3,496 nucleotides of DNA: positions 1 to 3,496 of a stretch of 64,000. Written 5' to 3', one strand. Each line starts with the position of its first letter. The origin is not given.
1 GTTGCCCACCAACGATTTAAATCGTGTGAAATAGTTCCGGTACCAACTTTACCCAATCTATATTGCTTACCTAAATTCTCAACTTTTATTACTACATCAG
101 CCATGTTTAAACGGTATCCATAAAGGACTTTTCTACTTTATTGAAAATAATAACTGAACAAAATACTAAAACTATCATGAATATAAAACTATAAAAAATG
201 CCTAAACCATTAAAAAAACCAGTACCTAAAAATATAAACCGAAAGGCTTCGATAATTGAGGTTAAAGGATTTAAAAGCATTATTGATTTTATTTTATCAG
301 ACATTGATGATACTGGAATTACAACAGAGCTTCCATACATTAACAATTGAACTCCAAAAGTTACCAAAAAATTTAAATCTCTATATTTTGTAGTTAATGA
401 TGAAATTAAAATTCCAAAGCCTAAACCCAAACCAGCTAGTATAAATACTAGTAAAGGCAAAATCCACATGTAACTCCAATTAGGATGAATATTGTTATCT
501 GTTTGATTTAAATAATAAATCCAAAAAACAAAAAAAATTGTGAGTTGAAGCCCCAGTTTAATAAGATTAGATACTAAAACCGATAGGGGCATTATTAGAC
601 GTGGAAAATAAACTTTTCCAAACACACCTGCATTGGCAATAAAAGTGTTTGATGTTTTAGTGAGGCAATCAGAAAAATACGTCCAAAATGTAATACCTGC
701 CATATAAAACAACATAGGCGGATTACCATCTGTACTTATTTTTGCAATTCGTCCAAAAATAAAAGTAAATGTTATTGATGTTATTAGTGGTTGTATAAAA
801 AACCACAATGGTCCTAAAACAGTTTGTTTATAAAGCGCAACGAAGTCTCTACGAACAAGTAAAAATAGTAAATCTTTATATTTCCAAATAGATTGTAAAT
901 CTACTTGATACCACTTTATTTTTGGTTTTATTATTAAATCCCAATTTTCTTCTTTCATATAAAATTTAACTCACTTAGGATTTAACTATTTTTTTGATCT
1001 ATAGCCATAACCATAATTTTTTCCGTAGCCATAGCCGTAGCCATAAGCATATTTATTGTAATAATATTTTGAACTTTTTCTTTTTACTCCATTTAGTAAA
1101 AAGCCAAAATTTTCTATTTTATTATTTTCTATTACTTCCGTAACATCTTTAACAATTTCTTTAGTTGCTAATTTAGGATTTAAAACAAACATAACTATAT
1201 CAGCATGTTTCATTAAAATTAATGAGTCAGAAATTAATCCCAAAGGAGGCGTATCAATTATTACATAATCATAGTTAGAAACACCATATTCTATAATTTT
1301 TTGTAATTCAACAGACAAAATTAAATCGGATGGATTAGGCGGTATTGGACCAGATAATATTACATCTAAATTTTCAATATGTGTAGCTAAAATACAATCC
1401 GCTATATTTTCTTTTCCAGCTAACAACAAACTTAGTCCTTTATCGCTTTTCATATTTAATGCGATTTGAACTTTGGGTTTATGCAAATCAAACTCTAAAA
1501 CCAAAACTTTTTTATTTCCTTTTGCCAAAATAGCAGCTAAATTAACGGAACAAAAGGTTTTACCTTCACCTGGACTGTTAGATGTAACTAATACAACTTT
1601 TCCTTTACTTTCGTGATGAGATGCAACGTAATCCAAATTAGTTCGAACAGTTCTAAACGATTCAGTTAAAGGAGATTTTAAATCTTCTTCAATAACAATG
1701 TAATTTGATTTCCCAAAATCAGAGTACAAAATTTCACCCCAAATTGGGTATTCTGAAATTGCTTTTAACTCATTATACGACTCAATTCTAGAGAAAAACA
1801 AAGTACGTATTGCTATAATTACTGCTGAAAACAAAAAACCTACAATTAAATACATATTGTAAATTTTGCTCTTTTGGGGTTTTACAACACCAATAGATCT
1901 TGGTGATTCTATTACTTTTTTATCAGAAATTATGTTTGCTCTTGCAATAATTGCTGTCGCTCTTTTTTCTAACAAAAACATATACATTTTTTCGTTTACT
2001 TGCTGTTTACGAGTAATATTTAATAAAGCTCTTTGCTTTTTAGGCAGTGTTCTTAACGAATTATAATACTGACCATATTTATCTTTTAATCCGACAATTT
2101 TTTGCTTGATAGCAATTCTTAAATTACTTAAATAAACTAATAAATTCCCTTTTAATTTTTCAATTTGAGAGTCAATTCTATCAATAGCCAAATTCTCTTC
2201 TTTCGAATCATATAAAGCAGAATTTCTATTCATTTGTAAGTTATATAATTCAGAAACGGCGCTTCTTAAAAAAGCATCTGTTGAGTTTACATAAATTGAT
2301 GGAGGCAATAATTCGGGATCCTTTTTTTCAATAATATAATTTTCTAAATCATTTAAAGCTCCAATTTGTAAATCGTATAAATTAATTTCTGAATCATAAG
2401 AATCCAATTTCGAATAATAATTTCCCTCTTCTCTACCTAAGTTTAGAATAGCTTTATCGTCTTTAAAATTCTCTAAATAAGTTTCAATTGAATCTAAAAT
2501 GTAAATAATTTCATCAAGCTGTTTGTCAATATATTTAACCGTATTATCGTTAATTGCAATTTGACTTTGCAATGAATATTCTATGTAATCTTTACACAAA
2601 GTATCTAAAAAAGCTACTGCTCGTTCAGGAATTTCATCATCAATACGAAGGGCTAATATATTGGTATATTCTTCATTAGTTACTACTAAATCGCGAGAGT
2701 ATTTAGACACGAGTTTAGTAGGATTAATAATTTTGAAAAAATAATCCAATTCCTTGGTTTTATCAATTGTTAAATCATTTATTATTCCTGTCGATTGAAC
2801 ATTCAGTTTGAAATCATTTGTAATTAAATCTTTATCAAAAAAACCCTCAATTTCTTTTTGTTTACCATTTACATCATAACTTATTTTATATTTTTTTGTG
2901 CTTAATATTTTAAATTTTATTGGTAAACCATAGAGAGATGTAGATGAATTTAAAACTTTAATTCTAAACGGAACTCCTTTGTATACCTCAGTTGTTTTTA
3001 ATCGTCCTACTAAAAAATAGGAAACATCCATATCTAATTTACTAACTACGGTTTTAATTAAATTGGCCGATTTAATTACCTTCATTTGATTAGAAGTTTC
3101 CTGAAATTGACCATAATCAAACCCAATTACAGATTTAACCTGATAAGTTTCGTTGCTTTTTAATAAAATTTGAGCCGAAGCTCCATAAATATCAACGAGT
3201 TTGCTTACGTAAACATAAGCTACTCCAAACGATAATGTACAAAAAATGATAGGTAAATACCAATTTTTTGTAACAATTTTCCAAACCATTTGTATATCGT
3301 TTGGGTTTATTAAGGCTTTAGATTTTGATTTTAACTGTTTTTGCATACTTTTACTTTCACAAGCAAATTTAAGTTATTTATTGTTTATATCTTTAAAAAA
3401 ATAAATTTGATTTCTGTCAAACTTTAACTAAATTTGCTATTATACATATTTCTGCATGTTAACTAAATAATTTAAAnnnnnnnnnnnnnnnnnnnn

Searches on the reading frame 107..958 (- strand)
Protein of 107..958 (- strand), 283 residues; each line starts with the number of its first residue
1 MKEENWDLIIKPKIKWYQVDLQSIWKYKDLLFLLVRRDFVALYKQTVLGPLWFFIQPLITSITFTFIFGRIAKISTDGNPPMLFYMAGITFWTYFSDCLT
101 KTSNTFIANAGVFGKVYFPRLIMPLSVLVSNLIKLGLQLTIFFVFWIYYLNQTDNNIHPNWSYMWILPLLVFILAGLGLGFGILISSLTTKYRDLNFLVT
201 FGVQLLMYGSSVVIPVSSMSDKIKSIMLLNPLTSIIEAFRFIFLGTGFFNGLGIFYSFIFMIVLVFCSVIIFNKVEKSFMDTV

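Call 3: search_protein_families(library=ncbifam, proteins=[window:107-958:-], max_evalue=1)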
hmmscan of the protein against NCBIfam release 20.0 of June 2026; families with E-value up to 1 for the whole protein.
window:107-958:- (283 aa): 5 families
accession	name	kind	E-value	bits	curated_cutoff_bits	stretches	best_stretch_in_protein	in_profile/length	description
NF050109.1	galactan_ABC_perm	equivalog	1.5e-17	64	380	1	19-246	12-236/272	galactan export ABC transporter permease subunit Wzm/RfbD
NF050053.1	CapPschTportKpsM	equivalog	1.8e-12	47.8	300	1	43-273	18-248/257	capsule polysaccharide transporter KpsM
TIGR01291.1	nodJ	subfamily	6.1e-07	29.2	206.65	1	159-272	134-247/253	ABC-2 type transporter, NodJ family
TIGR01247.1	drrB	subfamily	3.4e-05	23.6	223.05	1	168-269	129-231/236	daunorubicin resistance ABC transporter membrane protein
NF011648.0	PRK15066.1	subfamily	0.27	10.8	225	1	55-269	30-246/257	ABC transporter permease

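Call 4: search_protein_families(library=pfam, proteins=[window:107-958:-], max_evalue=1)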
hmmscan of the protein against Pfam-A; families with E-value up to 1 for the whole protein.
window:107-958:- (283 aa): 2 families
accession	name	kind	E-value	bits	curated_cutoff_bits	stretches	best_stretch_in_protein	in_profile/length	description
PF01061.29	ABC2_membrane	-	3.8e-20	72.8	26.9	1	31-243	3-210/211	ABC-2 type transporter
PF12698.13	ABC2_membrane_3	-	1.2e-07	31.6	31.6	1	125-271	204-344/347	ABC-2 family transporter protein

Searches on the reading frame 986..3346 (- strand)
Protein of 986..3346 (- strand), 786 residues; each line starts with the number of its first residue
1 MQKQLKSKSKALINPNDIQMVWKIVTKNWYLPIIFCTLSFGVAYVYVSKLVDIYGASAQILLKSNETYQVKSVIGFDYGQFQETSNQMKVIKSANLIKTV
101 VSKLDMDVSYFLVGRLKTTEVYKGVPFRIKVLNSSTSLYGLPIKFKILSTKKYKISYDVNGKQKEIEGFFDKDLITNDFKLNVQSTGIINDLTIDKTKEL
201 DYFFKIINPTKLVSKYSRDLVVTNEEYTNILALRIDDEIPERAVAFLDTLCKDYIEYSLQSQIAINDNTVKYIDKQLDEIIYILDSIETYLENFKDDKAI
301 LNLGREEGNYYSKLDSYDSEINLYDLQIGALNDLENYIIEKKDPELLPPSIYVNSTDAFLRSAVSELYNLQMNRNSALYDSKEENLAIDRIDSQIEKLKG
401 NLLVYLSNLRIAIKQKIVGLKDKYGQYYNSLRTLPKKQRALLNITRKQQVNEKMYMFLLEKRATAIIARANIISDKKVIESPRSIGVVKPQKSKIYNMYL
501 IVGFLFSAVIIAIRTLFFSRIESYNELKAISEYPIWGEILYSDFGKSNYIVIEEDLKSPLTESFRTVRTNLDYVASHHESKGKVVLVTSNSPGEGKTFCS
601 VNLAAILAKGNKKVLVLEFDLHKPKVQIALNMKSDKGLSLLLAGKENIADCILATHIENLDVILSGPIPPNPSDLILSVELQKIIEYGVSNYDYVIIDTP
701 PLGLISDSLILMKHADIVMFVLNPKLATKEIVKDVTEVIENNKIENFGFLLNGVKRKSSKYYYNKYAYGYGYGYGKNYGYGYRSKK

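Call 3: search_protein_families(library=ncbifam, proteins=[window:986-3346:-], max_evalue=1)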
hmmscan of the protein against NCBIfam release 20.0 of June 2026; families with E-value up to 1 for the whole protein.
window:986-3346:- (786 aa): 22 families
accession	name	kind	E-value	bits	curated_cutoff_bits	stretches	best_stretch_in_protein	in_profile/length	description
NF008568.0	PRK11519.1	equivalog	1.8e-61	208.3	1068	2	418-774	349-715/720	tyrosine-protein kinase Wzc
TIGR01007.1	eps_fam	subfamily_domain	1.7e-46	158.3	108.05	1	562-766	1-203/204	polysaccharide biosynthesis tyrosine autokinase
NF007350.0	PRK09841.1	equivalog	1e-44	152.8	1248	3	561-775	512-723/726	tyrosine-protein kinase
TIGR01005.1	eps_transp_fam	subfamily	1.4e-35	122.7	411.7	3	558-778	524-743/754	exopolysaccharide transport protein family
TIGR03018.1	pepcterm_TyrKin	hypoth_equivalog_domain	4.6e-35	120.8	230.65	1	551-745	2-202/207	XrtA-associated tyrosine autokinase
TIGR03029.1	EpsG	equivalog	2.8e-22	79.2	313.8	1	557-723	80-244/274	chain length determinant protein tyrosine kinase EpsG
TIGR03007.1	pepcterm_ChnLen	equivalog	2.2e-17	62.5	278.85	2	210-328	103-220/498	XrtA system polysaccharide chain length determinant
TIGR01969.1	minD_arch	subfamily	2.7e-14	53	201.75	1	584-759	2-175/251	cell division ATPase MinD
TIGR01968.1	minD_bact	equivalog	4.3e-10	39.4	212.9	1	583-757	2-176/261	septum site-determining protein MinD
NF041546.1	ParA_partition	equivalog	1e-07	31.7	180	2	682-756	67-144/203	ParA family partition ATPase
NF041136.1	MrpORP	equivalog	7e-06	25.6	450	1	583-636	6-59/365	iron-sulfur cluster carrier protein MrpORP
TIGR03371.1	cellulose_yhjQ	equivalog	1.8e-05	24.3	157.85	1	583-757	2-181/246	cellulose biosynthesis protein BcsQ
NF008079.0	PRK10818.1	equivalog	0.00027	20.3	508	1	583-728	3-149/270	septum site-determining protein MinD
NF047398.1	AAA_KGGVGR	domain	0.0017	18.7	90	1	588-656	8-69/190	KGGVGR-motif variant AAA ATPase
NF010030.0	PRK13505.1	equivalog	0.009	14.4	652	1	572-616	44-92/557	formate--tetrahydrofolate ligase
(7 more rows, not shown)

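Call 4: search_protein_families(library=pfam, proteins=[window:986-3346:-], max_evalue=1)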
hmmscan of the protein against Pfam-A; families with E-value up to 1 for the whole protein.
window:986-3346:- (786 aa): 7 families
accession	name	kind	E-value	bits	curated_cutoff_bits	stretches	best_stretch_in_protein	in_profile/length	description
PF13614.12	AAA_31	-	4.2e-15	56.6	27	1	583-741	2-166/177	AAA domain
PF10609.15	ParA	-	2.2e-07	31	27.1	1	583-752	4-173/246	NUBPL iron-transfer P-loop NTPase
PF01656.29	CbiA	-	3.5e-07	30.7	25.4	1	586-757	2-86/125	CobQ/CobB/MinD/ParA nucleotide binding domain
PF13807.11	GNVR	-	4.9e-07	30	27.7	1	437-515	2-81/82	G-rich domain on putative tyrosine kinase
PF02374.21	ArsA_ATPase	-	0.00015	21.5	24.3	1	684-739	119-169/305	Anion-transporting ATPase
PF02706.20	Wzz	-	0.00052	20.7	25.5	1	17-104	4-91/91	Chain length determinant protein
PF01268.25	FTHFS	-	0.032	12.9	27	1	571-616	41-91/556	Formate--tetrahydrofolate ligase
